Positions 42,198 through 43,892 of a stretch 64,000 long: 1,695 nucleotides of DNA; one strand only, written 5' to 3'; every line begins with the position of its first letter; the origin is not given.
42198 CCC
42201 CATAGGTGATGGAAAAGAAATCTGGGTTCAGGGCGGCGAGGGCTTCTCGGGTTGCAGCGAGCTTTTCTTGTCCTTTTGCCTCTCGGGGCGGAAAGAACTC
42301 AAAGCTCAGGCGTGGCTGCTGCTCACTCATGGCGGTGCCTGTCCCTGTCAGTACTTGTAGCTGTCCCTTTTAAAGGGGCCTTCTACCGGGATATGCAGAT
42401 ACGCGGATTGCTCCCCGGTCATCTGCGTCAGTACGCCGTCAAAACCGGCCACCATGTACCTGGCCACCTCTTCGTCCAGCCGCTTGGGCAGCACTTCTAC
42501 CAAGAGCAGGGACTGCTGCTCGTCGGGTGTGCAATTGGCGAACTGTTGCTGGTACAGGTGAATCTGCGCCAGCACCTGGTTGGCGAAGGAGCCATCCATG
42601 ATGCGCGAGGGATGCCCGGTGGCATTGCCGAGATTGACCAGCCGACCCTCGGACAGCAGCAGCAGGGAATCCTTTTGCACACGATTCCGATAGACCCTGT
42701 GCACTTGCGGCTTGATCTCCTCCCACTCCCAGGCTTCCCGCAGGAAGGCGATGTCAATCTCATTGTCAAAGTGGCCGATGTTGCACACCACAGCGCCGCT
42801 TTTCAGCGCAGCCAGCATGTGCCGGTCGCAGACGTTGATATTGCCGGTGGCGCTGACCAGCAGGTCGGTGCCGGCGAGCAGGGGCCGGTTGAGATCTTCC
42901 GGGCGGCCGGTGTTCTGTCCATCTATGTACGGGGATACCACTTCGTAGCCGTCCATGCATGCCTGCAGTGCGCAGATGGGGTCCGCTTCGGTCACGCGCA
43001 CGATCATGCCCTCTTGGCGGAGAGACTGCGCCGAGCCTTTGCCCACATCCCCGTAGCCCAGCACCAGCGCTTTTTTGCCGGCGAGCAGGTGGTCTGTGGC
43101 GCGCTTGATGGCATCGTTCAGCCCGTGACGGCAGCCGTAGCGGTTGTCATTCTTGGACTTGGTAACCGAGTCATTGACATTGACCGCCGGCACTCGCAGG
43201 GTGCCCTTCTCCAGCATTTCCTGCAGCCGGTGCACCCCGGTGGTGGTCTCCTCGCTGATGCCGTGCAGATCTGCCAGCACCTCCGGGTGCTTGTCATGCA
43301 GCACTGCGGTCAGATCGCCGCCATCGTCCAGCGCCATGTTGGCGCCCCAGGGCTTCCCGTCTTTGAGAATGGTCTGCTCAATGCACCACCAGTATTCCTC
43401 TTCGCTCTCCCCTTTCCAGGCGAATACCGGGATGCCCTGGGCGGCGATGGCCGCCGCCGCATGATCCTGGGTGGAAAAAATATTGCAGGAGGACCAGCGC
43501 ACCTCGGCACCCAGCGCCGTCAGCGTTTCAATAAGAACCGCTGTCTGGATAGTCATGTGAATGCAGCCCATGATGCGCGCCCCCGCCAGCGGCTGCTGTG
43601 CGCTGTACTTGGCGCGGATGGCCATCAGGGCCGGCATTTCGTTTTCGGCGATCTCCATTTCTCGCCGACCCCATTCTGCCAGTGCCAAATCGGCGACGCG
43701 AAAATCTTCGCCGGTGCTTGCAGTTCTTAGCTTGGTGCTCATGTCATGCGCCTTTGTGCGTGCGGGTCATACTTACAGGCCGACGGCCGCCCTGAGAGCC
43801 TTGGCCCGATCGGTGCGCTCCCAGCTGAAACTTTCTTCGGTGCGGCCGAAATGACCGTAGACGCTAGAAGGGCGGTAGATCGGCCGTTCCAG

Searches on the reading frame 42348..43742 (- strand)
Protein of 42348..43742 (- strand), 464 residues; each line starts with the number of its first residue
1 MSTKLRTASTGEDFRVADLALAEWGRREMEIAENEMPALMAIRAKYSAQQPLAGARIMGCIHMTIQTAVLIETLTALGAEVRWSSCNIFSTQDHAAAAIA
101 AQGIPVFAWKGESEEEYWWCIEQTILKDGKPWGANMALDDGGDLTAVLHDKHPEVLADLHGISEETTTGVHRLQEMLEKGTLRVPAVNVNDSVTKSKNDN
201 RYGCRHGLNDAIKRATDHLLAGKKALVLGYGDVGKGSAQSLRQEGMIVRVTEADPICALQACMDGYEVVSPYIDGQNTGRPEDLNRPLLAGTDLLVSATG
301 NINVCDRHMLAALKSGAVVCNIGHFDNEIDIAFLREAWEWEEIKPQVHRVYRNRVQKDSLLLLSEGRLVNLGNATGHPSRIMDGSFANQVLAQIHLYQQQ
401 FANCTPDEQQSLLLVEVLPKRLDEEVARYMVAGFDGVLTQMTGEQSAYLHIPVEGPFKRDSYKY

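Call 15: search_protein_families(library=pfam, proteins=[window:42348-43742:-])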
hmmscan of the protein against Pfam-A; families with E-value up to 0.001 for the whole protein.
window:42348-43742:- (464 aa): 3 families
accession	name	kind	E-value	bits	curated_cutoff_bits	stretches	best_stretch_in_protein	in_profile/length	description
PF05221.23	AdoHcyase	-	5.3e-123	410.4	25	2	13-150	1-138/299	S-adenosyl-L-homocysteine hydrolase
PF00670.27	AdoHcyase_NAD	-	1.9e-56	191.1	27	1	200-376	1-162/162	S-adenosyl-L-homocysteine hydrolase, NAD binding domain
PF13241.12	NAD_binding_7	-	0.00048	21.1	22.1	0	220-330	5-99/104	Putative NAD(P)-binding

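Call 31: list_cluster_members(proteins=[P0006, window:42348-43742:-, window:31170-31790:-, P0007, P0003])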
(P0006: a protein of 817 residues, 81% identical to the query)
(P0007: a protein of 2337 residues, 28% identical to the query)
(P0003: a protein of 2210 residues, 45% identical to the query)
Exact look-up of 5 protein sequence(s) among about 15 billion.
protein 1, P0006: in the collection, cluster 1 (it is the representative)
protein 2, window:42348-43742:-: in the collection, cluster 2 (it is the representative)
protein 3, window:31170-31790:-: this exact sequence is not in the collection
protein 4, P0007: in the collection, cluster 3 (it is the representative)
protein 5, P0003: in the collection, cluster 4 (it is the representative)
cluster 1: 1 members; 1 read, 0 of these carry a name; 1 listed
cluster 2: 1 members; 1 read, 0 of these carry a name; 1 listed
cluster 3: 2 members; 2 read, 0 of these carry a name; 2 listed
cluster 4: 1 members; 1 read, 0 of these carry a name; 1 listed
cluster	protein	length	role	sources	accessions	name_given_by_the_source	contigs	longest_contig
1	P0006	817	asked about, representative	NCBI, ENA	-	-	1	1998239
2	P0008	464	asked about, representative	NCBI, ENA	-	-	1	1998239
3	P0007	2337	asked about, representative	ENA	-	-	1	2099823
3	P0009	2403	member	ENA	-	-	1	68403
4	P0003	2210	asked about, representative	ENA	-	-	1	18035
